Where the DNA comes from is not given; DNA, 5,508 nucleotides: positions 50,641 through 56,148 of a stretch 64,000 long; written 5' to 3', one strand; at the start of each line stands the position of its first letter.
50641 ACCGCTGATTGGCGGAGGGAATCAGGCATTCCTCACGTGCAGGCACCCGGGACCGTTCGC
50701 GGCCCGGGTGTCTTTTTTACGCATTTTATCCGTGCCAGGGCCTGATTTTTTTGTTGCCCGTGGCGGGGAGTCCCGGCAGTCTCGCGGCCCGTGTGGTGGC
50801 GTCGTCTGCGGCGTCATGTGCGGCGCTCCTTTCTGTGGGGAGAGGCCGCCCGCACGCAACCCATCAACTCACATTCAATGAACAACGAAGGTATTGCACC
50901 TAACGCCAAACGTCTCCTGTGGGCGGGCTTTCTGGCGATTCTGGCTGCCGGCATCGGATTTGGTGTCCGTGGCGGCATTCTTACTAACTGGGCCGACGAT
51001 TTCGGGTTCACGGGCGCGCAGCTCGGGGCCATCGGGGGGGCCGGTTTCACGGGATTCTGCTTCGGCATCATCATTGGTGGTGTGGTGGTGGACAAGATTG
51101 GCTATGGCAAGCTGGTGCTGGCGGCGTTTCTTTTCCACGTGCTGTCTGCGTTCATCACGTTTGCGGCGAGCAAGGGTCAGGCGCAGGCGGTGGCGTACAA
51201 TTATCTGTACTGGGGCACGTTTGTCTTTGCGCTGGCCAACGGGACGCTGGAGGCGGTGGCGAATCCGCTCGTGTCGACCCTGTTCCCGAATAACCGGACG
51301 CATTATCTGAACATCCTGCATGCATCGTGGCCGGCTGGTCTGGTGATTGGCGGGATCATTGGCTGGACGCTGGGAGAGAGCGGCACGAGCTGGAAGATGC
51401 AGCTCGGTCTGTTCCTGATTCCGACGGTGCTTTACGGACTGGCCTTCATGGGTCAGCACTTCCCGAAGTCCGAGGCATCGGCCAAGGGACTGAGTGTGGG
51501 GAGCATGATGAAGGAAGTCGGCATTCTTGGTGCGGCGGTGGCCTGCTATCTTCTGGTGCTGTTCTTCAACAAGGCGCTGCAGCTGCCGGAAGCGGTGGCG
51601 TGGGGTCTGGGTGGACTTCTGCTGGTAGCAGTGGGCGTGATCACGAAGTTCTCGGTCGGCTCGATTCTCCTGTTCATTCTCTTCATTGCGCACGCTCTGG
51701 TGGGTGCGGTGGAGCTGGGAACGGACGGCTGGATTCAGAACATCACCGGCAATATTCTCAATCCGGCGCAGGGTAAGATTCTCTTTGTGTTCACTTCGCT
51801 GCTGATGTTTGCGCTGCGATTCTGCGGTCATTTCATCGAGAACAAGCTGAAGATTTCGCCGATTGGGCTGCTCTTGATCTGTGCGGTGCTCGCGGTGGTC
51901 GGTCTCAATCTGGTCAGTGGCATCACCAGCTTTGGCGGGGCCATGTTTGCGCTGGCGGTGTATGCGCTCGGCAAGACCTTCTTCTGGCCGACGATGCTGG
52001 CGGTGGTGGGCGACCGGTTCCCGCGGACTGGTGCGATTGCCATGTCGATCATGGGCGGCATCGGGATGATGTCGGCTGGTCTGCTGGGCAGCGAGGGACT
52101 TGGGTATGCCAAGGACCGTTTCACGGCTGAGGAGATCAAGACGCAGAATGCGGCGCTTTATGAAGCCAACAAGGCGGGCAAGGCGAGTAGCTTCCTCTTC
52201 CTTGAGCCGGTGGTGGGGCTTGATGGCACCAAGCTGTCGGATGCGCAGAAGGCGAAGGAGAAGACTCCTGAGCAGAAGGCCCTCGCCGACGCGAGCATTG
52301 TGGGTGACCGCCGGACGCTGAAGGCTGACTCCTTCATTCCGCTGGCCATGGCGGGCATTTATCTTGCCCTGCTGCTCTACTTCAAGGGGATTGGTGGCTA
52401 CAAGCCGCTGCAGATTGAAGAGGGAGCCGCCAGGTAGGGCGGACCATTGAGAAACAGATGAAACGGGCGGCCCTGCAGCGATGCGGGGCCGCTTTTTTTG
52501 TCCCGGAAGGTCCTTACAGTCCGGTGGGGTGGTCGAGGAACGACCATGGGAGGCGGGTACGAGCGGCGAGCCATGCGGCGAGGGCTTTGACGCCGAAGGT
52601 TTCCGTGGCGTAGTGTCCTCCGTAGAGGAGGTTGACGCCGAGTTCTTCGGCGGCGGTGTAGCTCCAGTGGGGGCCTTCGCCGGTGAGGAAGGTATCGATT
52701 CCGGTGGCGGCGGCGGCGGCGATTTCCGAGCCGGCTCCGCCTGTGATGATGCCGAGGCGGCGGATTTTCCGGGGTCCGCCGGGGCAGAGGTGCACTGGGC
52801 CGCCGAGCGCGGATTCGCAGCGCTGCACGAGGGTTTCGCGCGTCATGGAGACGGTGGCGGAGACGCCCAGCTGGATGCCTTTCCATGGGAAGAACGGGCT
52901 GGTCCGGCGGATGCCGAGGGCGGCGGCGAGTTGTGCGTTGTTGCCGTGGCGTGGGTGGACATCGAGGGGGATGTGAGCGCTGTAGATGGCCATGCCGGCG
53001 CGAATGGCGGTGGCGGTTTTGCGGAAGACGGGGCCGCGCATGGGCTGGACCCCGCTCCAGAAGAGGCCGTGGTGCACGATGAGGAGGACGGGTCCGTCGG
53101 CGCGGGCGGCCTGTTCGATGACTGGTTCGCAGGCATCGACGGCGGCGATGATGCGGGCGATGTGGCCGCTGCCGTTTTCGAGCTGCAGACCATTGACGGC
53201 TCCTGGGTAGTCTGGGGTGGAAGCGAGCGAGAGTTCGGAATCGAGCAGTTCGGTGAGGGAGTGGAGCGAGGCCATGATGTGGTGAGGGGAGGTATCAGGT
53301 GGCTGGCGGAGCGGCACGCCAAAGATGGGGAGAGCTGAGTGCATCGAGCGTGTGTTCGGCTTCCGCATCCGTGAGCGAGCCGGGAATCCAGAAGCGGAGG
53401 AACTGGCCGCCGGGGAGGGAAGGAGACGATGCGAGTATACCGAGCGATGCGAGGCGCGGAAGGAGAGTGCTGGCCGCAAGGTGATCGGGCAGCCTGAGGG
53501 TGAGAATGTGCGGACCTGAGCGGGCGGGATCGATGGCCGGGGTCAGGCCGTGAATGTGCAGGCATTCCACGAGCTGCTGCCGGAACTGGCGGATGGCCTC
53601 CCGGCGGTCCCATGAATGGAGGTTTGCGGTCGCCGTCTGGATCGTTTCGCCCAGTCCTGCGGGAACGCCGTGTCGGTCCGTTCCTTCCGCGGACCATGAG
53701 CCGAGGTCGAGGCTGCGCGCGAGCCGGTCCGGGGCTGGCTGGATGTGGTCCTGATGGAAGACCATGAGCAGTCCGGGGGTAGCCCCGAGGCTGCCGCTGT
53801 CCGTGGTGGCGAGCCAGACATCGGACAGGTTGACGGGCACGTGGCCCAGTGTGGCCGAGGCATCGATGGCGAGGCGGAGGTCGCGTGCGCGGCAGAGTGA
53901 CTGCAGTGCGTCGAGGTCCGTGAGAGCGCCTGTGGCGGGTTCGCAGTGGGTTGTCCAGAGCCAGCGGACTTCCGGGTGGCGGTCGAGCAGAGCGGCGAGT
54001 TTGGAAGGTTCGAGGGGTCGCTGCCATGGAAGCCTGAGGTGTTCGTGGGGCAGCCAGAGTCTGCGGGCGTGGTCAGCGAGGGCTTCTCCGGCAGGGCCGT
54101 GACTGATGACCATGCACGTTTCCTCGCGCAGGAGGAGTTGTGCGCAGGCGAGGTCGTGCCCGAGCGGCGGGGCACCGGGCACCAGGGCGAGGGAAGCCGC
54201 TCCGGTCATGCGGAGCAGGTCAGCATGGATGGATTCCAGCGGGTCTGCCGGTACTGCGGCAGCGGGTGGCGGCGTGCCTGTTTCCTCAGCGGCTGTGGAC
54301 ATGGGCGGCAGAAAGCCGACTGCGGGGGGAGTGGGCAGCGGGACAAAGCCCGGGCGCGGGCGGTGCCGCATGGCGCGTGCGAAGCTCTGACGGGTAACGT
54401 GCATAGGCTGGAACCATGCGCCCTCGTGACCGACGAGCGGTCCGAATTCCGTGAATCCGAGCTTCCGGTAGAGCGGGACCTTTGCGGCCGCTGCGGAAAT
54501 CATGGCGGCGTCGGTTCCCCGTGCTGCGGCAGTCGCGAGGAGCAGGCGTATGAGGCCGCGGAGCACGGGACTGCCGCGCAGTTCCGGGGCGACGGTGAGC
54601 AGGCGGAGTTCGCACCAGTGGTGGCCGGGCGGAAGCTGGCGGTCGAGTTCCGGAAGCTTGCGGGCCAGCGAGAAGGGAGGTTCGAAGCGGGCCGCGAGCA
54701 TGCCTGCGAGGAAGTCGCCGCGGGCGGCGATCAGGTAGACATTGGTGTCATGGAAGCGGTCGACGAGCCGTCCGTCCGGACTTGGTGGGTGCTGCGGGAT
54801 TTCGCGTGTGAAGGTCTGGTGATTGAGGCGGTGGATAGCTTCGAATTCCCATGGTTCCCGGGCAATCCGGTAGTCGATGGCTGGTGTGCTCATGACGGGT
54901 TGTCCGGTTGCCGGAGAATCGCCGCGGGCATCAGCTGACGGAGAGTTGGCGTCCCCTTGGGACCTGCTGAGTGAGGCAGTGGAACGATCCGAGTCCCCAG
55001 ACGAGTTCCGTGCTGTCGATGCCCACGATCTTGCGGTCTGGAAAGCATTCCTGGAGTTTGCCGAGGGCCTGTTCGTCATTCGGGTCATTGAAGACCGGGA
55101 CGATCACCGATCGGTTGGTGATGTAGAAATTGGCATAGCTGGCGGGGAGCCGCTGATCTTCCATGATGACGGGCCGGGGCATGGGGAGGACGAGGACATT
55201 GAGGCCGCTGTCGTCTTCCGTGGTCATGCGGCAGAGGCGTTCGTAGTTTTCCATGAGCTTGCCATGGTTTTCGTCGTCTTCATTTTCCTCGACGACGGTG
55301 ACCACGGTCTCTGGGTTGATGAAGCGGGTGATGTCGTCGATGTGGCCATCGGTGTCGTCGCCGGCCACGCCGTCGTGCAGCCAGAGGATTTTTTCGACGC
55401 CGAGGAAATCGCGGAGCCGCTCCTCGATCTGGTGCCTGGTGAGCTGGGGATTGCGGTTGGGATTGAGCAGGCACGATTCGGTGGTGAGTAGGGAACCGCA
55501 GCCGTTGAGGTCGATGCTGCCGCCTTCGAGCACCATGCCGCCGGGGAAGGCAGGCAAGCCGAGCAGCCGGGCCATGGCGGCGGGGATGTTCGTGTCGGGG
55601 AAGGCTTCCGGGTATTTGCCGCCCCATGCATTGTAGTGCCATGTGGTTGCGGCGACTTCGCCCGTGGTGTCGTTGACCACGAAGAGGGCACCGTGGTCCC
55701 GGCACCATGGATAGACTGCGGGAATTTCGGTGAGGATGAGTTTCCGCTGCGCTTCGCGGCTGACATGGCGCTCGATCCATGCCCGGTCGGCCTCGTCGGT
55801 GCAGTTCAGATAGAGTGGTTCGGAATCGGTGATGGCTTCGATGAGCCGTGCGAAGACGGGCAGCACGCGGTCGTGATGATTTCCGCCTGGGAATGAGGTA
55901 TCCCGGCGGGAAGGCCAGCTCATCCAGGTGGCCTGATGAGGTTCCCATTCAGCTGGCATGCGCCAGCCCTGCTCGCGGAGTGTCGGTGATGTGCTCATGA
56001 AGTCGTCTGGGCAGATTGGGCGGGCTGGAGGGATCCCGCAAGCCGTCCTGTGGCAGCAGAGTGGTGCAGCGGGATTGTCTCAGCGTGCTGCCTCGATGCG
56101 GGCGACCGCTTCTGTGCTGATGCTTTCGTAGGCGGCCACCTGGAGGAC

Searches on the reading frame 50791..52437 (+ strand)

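Call 8: search_protein_families(library=pfam, proteins=[window:50791-52437:+], max_evalue=0.01)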
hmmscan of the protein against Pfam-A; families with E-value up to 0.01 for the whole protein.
window:50791-52437:+ (548 aa): 1 family
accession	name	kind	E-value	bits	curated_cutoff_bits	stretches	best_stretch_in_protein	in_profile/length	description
PF07690.21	MFS_1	-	1e-16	61.3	33.4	1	47-433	2-346/347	Major Facilitator Superfamily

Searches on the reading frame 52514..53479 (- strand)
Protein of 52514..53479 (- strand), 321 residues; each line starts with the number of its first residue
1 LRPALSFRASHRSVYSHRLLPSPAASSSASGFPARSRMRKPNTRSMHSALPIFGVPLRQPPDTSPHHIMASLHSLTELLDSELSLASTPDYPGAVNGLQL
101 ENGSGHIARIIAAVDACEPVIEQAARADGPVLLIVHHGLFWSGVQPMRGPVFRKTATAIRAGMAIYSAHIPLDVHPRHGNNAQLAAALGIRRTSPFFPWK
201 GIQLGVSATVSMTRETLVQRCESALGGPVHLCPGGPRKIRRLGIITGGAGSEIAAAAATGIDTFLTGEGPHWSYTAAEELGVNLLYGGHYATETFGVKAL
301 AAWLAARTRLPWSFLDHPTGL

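Call 49: search_protein_families(library=pfam, proteins=[window:52514-53479:-], max_evalue=0.0001)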
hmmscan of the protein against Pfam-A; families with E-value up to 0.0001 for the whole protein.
window:52514-53479:- (321 aa): 1 family
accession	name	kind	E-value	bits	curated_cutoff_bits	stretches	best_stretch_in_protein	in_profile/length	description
PF01784.24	DUF34_NIF3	-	2.9e-50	171.7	23.4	1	94-310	23-245/256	Duf34/NIF3 (NGG1p interacting factor 3)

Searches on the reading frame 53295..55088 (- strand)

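Call 49: search_protein_families(library=pfam, proteins=[window:53295-55088:-], max_evalue=0.0001)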
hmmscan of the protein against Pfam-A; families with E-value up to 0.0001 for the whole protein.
window:53295-55088:- (597 aa): 3 families
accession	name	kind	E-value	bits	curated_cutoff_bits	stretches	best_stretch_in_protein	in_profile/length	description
PF21926.2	FeeM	-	1.7e-08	34.8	27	1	85-221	2-145/158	N-acyl amino acid synthase FeeM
PF13673.13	Acetyltransf_10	-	5.2e-06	26.9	23.6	1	161-231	54-126/128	Acetyltransferase (GNAT) domain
PF00583.31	Acetyltransf_1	-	8e-05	23.3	20.7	0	85-212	4-116/116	Acetyltransferase (GNAT) family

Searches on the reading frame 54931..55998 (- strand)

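Call 49: search_protein_families(library=pfam, proteins=[window:54931-55998:-], max_evalue=0.0001)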
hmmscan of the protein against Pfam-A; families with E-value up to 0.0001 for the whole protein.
window:54931-55998:- (355 aa): 1 family
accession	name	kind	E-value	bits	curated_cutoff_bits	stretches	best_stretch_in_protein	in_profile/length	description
PF04371.20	PAD_porph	-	7.8e-116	387.2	25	1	13-347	1-321/321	Porphyromonas-type peptidyl-arginine deiminase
